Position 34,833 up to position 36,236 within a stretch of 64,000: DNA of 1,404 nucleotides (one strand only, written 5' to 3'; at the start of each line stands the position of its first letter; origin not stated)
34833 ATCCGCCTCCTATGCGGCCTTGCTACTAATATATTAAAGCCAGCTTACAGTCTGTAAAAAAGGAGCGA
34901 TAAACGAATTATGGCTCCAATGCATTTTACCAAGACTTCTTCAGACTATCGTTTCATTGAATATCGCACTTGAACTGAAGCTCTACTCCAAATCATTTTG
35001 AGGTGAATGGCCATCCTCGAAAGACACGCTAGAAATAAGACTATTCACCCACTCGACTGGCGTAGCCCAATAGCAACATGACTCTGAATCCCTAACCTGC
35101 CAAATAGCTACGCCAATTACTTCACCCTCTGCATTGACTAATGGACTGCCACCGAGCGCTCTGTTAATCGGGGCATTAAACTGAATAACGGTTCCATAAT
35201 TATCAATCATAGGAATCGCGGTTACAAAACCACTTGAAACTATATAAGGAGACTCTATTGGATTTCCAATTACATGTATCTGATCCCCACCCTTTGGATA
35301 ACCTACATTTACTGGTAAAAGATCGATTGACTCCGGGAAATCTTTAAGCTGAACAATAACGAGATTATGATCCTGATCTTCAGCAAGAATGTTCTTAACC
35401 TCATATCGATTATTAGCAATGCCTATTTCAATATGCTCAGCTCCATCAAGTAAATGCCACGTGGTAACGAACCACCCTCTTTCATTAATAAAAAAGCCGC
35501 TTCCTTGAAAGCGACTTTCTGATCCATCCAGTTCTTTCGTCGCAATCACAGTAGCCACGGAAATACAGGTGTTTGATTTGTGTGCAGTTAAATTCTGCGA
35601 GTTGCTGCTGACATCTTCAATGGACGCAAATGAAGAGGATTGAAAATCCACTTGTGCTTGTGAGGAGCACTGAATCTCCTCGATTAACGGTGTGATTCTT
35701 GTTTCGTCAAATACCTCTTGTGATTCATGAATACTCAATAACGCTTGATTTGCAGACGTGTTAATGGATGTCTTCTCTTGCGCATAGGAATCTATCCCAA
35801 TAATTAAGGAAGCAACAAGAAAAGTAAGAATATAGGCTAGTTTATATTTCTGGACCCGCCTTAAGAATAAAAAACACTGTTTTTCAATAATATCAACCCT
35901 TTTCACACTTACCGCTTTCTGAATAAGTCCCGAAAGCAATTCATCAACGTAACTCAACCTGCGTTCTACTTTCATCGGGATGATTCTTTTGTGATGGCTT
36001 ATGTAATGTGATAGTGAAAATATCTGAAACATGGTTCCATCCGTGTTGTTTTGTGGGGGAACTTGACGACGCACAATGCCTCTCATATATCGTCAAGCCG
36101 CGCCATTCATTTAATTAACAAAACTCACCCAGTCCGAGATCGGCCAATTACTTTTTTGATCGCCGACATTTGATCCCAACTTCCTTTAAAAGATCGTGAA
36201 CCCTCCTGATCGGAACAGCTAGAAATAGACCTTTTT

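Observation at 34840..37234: AT-rich island with two tandem membrane-anchored trypsin-like proteases inserted between exbD and tonB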

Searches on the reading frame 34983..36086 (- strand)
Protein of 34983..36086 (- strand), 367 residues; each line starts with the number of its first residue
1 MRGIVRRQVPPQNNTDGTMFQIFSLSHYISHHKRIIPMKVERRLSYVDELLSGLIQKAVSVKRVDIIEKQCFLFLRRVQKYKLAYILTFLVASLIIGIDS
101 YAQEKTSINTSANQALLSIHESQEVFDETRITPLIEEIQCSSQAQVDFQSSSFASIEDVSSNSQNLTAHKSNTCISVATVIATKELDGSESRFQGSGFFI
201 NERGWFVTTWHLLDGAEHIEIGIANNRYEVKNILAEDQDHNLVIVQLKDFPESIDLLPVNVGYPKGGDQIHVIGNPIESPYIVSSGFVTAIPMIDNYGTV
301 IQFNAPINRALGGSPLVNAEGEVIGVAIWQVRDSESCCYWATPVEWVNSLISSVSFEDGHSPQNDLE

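Call 4: search_protein_families(library=pfam, proteins=[window:34983-36086:-], max_evalue=0.01)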
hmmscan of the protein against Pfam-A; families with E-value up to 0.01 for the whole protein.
window:34983-36086:- (367 aa): 2 families
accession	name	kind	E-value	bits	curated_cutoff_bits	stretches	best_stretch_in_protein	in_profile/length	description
PF13365.12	Trypsin_2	-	4.9e-18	66.7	27.6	1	195-326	1-144/144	Trypsin-like peptidase domain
PF00089.32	Trypsin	-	0.005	17.1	20.6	0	196-344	28-213/220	Trypsin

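Call 9: find_homologous_proteins(query=window:34983-36086:-)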
Query window:34983-36086:- (367 aa): 136 proteins with E <= 0.001 among 2299 candidates; the best 120 are listed.
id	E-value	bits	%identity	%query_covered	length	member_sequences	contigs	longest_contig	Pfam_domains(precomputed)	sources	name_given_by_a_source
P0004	3.1e-27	114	40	47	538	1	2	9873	PF25063.1,PF13431.13,PF13365.13,PF23914.2,PF25062.2,PF13414.13,PF13176.13,PF13428.13,PF14559.13,PF24575.2,PF13371.13,PF00515.35,PF12895.14,PF13424.13,PF21033.5,PF13432.13,PF13181.13,PF14561.13,PF07719.24,PF13174.13,PF00089.33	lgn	-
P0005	1.4e-26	112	33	39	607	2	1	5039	PF14559.13,PF13365.13,PF00089.33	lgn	-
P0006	1.8e-24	105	39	47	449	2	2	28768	PF25063.1,PF13431.13,PF13365.13,PF23914.2,PF13414.13,PF13176.13,PF13428.13,PF13374.13,PF14559.13,PF24575.2,PF13371.13,PF00515.35,PF12895.14,PF13424.13,PF21033.5,PF13432.13,PF13181.13,PF01239.29,PF07719.24,PF13174.13,PF00089.33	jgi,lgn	-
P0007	1.7e-23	102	39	47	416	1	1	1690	PF13431.13,PF13365.13,PF23914.2,PF13414.13,PF13176.13,PF13428.13,PF13374.13,PF14559.13,PF24575.2,PF13371.13,PF00515.35,PF12895.14,PF13424.13,PF21033.5,PF13432.13,PF13181.13,PF07719.24,PF13174.13,PF00089.33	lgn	-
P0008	2.0e-23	101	37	47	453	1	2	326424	PF25063.1,PF13431.13,PF13365.13,PF23914.2,PF13414.13,PF13176.13,PF13428.13,PF14559.13,PF13371.13,PF00515.35,PF12895.14,PF13424.13,PF21033.5,PF13432.13,PF13181.13,PF14561.13,PF07719.24,PF13174.13,PF00089.33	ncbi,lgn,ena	-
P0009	1.2e-21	96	34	45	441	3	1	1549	PF13365.13,PF00089.33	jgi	-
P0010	1.3e-21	95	32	46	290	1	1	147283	PF13365.13,PF00089.33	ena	-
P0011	1.6e-20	92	37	43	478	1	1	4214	PF13431.13,PF13365.13,PF23914.2,PF13414.13,PF13176.13,PF13428.13,PF13374.13,PF07721.21,PF14559.13,PF24575.2,PF13371.13,PF00515.35,PF12895.14,PF13424.13,PF21033.5,PF13432.13,PF13181.13,PF07719.24,PF13174.13,PF00089.33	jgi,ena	-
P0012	1.9e-20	92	37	40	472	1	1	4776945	PF13365.13,PF00089.33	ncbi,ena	-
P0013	2.2e-20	91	36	44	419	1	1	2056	PF13365.13,PF00089.33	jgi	-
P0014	4.2e-19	87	37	44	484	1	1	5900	PF25063.1,PF03704.24,PF13431.13,PF13365.13,PF23914.2,PF13414.13,PF13176.13,PF13428.13,PF13374.13,PF07721.21,PF14559.13,PF24575.2,PF13371.13,PF00515.35,PF12895.14,PF13424.13,PF21033.5,PF13432.13,PF13181.13,PF14561.13,PF07719.24,PF13174.13,PF00089.33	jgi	jgi:tetratricopeptide (TPR) repeat protein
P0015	1.2e-18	86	33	45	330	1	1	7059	PF13365.13,PF00089.33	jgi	jgi:S1-C subfamily serine protease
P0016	4.3e-18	84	35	43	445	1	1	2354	PF25063.1,PF13431.13,PF13365.13,PF23914.2,PF13414.13,PF13176.13,PF13428.13,PF13374.13,PF14559.13,PF00515.35,PF10459.16,PF13424.13,PF21033.5,PF13432.13,PF13181.13,PF07719.24,PF13174.13,PF00089.33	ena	-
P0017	1.0e-17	83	36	44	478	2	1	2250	PF13431.13,PF13365.13,PF23914.2,PF13414.13,PF13176.13,PF13428.13,PF14559.13,PF25575.1,PF13371.13,PF00515.35,PF12895.14,PF13424.13,PF21033.5,PF13432.13,PF13181.13,PF07719.24,PF13174.13,PF00089.33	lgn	-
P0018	1.2e-17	82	37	40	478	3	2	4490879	PF13431.13,PF13365.13,PF23914.2,PF13414.13,PF13428.13,PF14559.13,PF25575.1,PF13371.13,PF00515.35,PF12895.14,PF13424.13,PF21033.5,PF13432.13,PF13181.13,PF07719.24,PF13174.13,PF00089.33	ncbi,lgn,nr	ncbi:MAG: tetratricopeptide repeat protein [Acidobacteriota bacterium]|nr:MAG: tetratricopeptide rep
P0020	2.9e-16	78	34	47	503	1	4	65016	PF13365.13,PF00089.33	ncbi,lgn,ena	-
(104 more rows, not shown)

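Call 16: search_protein_families(library=padloc, proteins=[window:34983-36086:-], max_evalue=0.01)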
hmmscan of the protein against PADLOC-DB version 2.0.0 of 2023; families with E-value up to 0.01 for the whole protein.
window:34983-36086:- (367 aa): 3 families
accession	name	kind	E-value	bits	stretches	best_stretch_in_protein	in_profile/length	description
PDLC02960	RT-Protease_XI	-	1.6e-11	41.9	1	168-330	327-486/506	single gene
PDLC02959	RT-Protease_XI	-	1.1e-09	35.8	1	171-330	332-489/510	single gene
PDLC04593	PDC-M35A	-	0.0034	15.2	1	180-227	8-54/216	-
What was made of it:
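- On Retron type XI RT-protease / known anti-phage systems (PADLOC): The match covers only profile positions ~327-506, the protease half (call 16).
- PADLOC gives a domain-level match to RT-Protease_XI at E 1e-11 (call 16). No reverse transcriptase, NTPase, sensor or other known defence partner is present (calls 4, 16).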

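Call 17: search_protein_families(library=ncbifam, proteins=[window:34983-36086:-], max_evalue=0.01)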
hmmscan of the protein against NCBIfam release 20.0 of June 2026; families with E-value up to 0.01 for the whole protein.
window:34983-36086:- (367 aa): 11 families
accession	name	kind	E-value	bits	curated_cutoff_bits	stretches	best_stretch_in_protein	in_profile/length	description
TIGR02037.1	degP_htrA_DO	subfamily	1.7e-19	70.1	416.2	1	182-352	49-225/434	Do family serine endopeptidase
NF008189.1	PRK10942.1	equivalog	8.9e-16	57.4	720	1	113-328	36-255/477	serine endoprotease DegP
NF041521.1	HhoA_HhoB_HtrA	equivalog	6.1e-14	52.1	450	1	188-352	52-221/335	HhoA/HhoB/HtrA family serine endopeptidase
TIGR02038.1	protease_degS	equivalog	1.2e-13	51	422.95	1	190-331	75-219/351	outer membrane-stress sensor serine endopeptidase DegS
NF008147.1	PRK10898.1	equivalog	8.5e-13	48.2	408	1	181-333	66-221/352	outer membrane-stress sensor serine endopeptidase DegS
NF047968.1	SerProtHtrA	equivalog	8e-11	41.9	470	1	164-354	56-256/357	serine protease HtrA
NF007526.1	PRK10139.1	equivalog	1.4e-10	40.5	756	1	194-327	92-230/456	serine endoprotease DegQ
NF040961.1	MamO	equivalog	4.3e-10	38.6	800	1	160-347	72-260/648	magnetosome protein MamO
NF050055.1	SerProtHtrAMycob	equivalog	4.2e-07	29.2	800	1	161-353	195-405/502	serine protease HtrA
NF033740.0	MarP_fam_protase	equivalog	4.4e-07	29.3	250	1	123-333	154-357/390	MarP family serine protease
NF040960.1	MamE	equivalog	1.5e-06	27.1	800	1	152-327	83-264/659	magnetosome formation protease MamE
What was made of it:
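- On HtrA / Do family (S1C; TIGR02037): All DegP, DegQ, DegS, HhoA, MamE and MamO models are also far below their cutoffs (call 17).
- On MamE/MamO-type active + pseudo-protease pair: NCBIfam MamE and MamO scores are 27-39 bits against a cutoff of 800 (call 17).
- Closest known: HtrA/DegP/DegQ/DegS proteases. Different: Scores are far below every NCBIfam cutoff (about 70 bits against 416 for TIGR02037, call 17).
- Closest known: MamE / MamO of magnetotactic bacteria. Same: In NCBIfam, B scores better on MamO (4e-10) and A better on MamE (1e-8), both far below cutoff (call 17).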

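Call 21: find_encoding_contigs(protein=P0010, flank=6000, max_places=2)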
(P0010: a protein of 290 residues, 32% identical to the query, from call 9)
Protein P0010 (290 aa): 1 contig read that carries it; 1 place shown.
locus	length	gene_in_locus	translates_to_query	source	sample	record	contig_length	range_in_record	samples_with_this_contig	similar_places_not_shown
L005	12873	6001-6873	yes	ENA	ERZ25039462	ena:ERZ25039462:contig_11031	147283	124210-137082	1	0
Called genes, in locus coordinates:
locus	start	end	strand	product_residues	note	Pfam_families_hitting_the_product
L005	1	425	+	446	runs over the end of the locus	PF01136:Peptidase_U32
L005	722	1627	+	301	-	PF01136:Peptidase_U32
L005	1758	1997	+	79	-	-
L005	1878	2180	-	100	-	PF07876:Dabb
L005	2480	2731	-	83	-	-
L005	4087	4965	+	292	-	-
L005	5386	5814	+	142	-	-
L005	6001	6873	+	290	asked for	PF00089:Trypsin, PF13365:Trypsin_2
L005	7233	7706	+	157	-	-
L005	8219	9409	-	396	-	PF07592:DDE_Tnp_ISAZ013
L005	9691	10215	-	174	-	-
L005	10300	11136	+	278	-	PF07900:DUF1670, PF08220:HTH_DeoR (weak), PF08279:HTH_11 (weak), PF13518:HTH_28 (faint)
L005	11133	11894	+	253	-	PF07900:DUF1670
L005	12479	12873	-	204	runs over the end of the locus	-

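Call 22: find_encoding_contigs(protein=P0008, flank=6000, max_places=2)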
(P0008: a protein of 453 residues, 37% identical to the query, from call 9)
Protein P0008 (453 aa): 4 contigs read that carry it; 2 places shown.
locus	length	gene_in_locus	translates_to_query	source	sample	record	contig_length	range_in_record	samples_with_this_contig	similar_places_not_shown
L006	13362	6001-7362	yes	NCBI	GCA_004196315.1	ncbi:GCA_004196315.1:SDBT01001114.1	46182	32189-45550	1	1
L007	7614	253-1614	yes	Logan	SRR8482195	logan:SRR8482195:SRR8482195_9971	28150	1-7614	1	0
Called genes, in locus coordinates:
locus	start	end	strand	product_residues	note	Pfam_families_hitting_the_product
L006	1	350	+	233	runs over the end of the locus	PF00149:Metallophos, PF12850:Metallophos_2 (faint)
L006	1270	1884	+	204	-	PF00239:Resolvase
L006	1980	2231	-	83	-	-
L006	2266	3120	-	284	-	-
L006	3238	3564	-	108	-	PF20619:DUF6804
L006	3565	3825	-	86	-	-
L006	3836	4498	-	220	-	-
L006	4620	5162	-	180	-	-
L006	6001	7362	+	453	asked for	PF00089:Trypsin, PF13365:Trypsin_2, PF25063:ARM_TT21_C, PF13432:TPR_16, PF13414:TPR_11, PF00515:TPR_1, PF13432:TPR_16, PF13414:TPR_11, +19 more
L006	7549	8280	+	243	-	-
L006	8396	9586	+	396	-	-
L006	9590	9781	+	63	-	-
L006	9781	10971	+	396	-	PF00089:Trypsin, PF13365:Trypsin_2, PF22745:Nlig-Ia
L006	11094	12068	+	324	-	-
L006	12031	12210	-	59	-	-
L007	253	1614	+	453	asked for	PF00089:Trypsin, PF13365:Trypsin_2, PF25063:ARM_TT21_C, PF13432:TPR_16, PF13414:TPR_11, PF00515:TPR_1, PF13432:TPR_16, PF13414:TPR_11, +19 more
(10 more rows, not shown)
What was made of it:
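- Some homologues sit among hypothetical genes near a transposase or a resolvase (calls 21, 22).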

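Call 23: find_encoding_contigs(protein=P0012, flank=6000, max_places=2)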
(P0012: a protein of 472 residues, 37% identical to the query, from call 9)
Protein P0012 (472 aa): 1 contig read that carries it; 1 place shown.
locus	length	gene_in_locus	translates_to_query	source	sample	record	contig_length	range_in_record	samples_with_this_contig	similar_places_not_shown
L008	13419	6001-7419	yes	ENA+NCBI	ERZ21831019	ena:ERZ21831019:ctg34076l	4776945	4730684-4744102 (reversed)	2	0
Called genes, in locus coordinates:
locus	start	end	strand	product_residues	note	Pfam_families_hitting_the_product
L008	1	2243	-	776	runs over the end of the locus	PF01751:Toprim, PF01131:Topoisom_bac, PF01396:Zn_ribbon_Top1, PF13408:Zn_ribbon_recom (faint), PF01396:Zn_ribbon_Top1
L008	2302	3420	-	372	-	PF14520:HHH_5 (weak), PF02481:DNA_processg_A, PF17782:WHD_DprA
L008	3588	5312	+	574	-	PF19190:BACON_2 (faint), PF18885:DUF5648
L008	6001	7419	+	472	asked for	PF00089:Trypsin, PF13365:Trypsin_2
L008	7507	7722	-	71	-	PF00364:Biotin_lipoyl, PF25917:BSH_RND, PF25919:BSH_CusB (faint), PF25973:BSH_CzcB (faint), PF25997:BSH_YhbJ (weak), PF25984:BSH_YknX (faint)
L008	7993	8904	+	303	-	PF12728:HTH_17, PF12849:PBP_like_2 (weak), PF12727:PBP_like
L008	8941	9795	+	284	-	PF12849:PBP_like_2, PF13531:SBP_bac_11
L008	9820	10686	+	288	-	PF12849:PBP_like_2, PF13531:SBP_bac_11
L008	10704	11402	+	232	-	PF00528:BPD_transp_1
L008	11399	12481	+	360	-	PF00005:ABC_tran, PF02463:SMC_N (faint), PF13304:AAA_21 (faint), PF03459:TOBE (weak)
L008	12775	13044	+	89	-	PF03061:4HBT, PF13622:4HBT_3 (weak)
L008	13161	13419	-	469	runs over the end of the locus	PF13620:CarboxypepD_reg (weak), PF07603:Lcl_C, PF00691:OmpA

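Call 43: find_related_loci(query=window:34983-36086:-, collection=metagenome_contigs, flank=8000)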
Query window:34983-36086:- (367 aa) in metagenome_contigs; peptide patterns used: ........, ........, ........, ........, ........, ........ (x = any residue, [..] = any of these).
236 stretches matched a pattern, but none encodes a relative of the query by tblastn (E <= 1e-3).

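Call 46: predict_structure(alignment_id=A2)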
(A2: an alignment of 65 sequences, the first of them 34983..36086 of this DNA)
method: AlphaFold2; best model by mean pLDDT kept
length: 367 residues; sequences in the alignment: 65
mean_pLDDT: 77.6   pTM: 0.58
mean pLDDT of the five models: 77.6, 77.1, 76.0, 75.9, 75.4
residues with pLDDT >= 90: 163; 70-90: 78; 50-70: 72; < 50: 54
segments of 3 or more residues with pLDDT < 50: 1-23, 122-132, 139-145
pLDDT, mean of each block of 10 residues (from residue 1): 42 43 52 51 69 70 71 82 92 91 75 61 45 47 48 53 72 92 84 95 96 95 94 96 96 93 97 90 95 93 95 96 94 71 97 78 54
secondary structure, 60 per line:
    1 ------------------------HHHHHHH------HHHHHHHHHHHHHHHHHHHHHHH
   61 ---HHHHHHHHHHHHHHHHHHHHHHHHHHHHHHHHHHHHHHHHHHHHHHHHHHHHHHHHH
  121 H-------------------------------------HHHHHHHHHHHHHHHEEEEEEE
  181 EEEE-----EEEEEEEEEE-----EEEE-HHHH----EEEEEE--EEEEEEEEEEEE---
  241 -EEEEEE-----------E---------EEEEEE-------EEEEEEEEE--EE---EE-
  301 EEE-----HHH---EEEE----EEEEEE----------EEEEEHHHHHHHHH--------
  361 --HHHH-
elements in order: H25-31 H38-60 H64-121 H159-173 E174-184 E190-199 E205-208 H210-213 E218-223 E226-237 E242-247 E269-274 E282-290 E301-303 E315-318 E323-328 E339-343 H344-352 H363-366

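Call 51: fold_search(model_id=the predicted structure, library=pdb)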
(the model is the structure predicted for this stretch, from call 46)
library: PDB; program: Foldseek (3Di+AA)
matches with E <= 10: 1431; with E <= 0.001: 963
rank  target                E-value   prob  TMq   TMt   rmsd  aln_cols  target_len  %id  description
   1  3qo6_C                8.0e-16  1.00  0.47  0.52   3.6       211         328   20  Crystal structure analysis of the plant protease Deg1 (released 2011-05-04)
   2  3qo6_B                1.3e-15  1.00  0.48  0.53   3.4       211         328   20  Crystal structure analysis of the plant protease Deg1 (released 2011-05-04)
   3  2qf0_F                1.3e-15  1.00  0.46  0.78   2.9       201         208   21  Structure of the delta PDZ truncation of the DegS protease (released 2007-12-11)
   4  2qf0_C                1.9e-15  1.00  0.45  0.78   3.1       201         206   21  Structure of the delta PDZ truncation of the DegS protease (released 2007-12-11)
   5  3qo6_A                2.3e-15  1.00  0.48  0.54   3.2       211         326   21  Crystal structure analysis of the plant protease Deg1 (released 2011-05-04)
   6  3lgv_B                2.4e-15  1.00  0.44  0.76   3.0       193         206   21  H198P mutant of the DegS-deltaPDZ protease (released 2010-08-25)
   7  8f0a_A                2.8e-15  1.00  0.45  0.54   2.5       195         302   24  Client-bound structure of a DegP trimer within a 12mer cage (released 2022-11-23)
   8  8se8_R                4.4e-15  1.00  0.44  0.80   3.6       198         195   22  HTRA-1 PD/SA bound to CKP 1G10 (released 2024-07-03)
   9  2rce_F                4.9e-15  1.00  0.45  0.75   3.0       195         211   20  DFP modified DegS delta PDZ (released 2007-12-11)
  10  3lgi_B                5.2e-15  1.00  0.46  0.71  13.5       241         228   20  Structure of the protease domain of DegS (DegS-deltaPDZ) at 1.65 A (released 2010-08-25)
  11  3lgv_D                5.8e-15  1.00  0.44  0.77   2.9       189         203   21  H198P mutant of the DegS-deltaPDZ protease (released 2010-08-25)
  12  8se7_K                6.8e-15  1.00  0.45  0.82   4.1       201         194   22  HTRA-1 PDSA bound to CKP 1A8 (released 2024-07-03)
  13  2rce_C                6.8e-15  1.00  0.46  0.77   3.7       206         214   22  DFP modified DegS delta PDZ (released 2007-12-11)
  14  3lgv_F                7.6e-15  1.00  0.45  0.77   2.8       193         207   21  H198P mutant of the DegS-deltaPDZ protease (released 2010-08-25)
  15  3otp_D                7.6e-15  1.00  0.44  0.42   3.0       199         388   23  Crystal structure of the DegP dodecamer with a model substrate (released 2011-01-19)
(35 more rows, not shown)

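Call 67: find_encoding_contigs(protein=P0018, flank=5000, max_places=1)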
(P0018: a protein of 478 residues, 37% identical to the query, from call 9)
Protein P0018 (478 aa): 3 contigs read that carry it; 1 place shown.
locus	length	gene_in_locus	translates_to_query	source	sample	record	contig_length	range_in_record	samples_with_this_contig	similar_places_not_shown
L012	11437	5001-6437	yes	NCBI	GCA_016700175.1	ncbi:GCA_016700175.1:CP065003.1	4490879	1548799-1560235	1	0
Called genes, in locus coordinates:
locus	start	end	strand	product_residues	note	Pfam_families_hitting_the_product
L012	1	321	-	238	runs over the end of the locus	-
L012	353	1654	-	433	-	PF00464:SHMT, PF01212:Beta_elim_lyase (weak), PF00155:Aminotran_1_2 (weak)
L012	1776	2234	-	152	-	-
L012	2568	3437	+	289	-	PF00376:MerR, PF12728:HTH_17, PF13411:MerR_1, PF02607:B12-binding_2, PF02310:B12-binding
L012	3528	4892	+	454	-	-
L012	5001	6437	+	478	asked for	PF00089:Trypsin, PF13365:Trypsin_2, PF13431:TPR_17 (weak), PF13424:TPR_12 (weak), PF13414:TPR_11, PF13432:TPR_16 (weak), PF12895:ANAPC3 (weak), PF00515:TPR_1 (weak), +10 more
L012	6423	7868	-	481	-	PF02450:LCAT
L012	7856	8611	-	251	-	PF00731:AIRC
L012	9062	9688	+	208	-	PF02441:Flavoprotein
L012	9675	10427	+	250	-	PF13489:Methyltransf_23 (weak), PF08241:Methyltransf_11, PF08242:Methyltransf_12, PF13649:Methyltransf_25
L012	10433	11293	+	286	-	PF02621:VitK2_biosynth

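Call 68: find_encoding_contigs(protein=P0020, flank=5000, max_places=1)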
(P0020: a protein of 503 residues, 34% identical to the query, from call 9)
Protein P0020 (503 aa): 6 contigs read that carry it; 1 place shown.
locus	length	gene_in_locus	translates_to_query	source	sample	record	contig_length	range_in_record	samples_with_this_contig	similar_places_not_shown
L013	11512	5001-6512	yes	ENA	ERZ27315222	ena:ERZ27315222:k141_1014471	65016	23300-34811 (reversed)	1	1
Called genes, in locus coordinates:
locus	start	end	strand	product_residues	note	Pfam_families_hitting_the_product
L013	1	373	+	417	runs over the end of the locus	PF12890:DHOase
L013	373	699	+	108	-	PF09685:MamF_MmsF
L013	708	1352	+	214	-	PF00756:Esterase (faint), PF02230:Abhydrolase_2, PF03959:FSH1 (faint), PF07819:PGAP1 (weak), PF00561:Abhydrolase_1 (weak)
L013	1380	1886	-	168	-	-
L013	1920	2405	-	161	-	-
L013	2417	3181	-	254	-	PF23023:Anti-Pycsar_Apyc1, PF00753:Lactamase_B, PF12706:Lactamase_B_2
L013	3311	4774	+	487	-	-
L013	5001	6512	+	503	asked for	PF00089:Trypsin (weak), PF13365:Trypsin_2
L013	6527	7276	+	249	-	PF08867:FRG (weak)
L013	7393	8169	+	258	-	-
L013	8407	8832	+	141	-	PF14534:DUF4440 (weak)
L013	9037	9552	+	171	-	PF14730:DUF4468 (weak)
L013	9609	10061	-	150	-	PF08534:Redoxin, PF00578:AhpC-TSA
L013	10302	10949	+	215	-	PF00730:HhH-GPD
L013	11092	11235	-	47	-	-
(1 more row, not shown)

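Call 69: find_encoding_contigs(protein=P0004, flank=5000, max_places=1)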
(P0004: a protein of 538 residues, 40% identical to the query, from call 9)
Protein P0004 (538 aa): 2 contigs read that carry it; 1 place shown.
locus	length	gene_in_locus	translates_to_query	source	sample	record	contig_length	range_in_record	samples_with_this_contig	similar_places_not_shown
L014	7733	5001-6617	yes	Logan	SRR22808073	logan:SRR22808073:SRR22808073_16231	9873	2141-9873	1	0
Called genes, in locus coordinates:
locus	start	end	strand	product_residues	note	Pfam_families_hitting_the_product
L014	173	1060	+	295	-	PF20720:nSTAND3 (faint), PF02881:SRP54_N (weak), PF13604:AAA_30 (weak), PF00448:SRP54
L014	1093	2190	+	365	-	PF00383:dCMP_cyt_deam_1, PF14437:MafB19-deam, PF01872:RibD_C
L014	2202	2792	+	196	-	PF00677:Lum_binding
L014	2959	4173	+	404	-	PF00926:DHBP_synthase, PF00925:GTP_cyclohydro2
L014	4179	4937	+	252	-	PF13646:HEAT_2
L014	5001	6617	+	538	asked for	PF00089:Trypsin, PF13365:Trypsin_2, PF13414:TPR_11 (weak), PF13432:TPR_16, PF23914:TPR_CcmH_CycH (weak), PF13414:TPR_11, PF13432:TPR_16, PF00515:TPR_1, +15 more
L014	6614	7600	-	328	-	PF00291:PALP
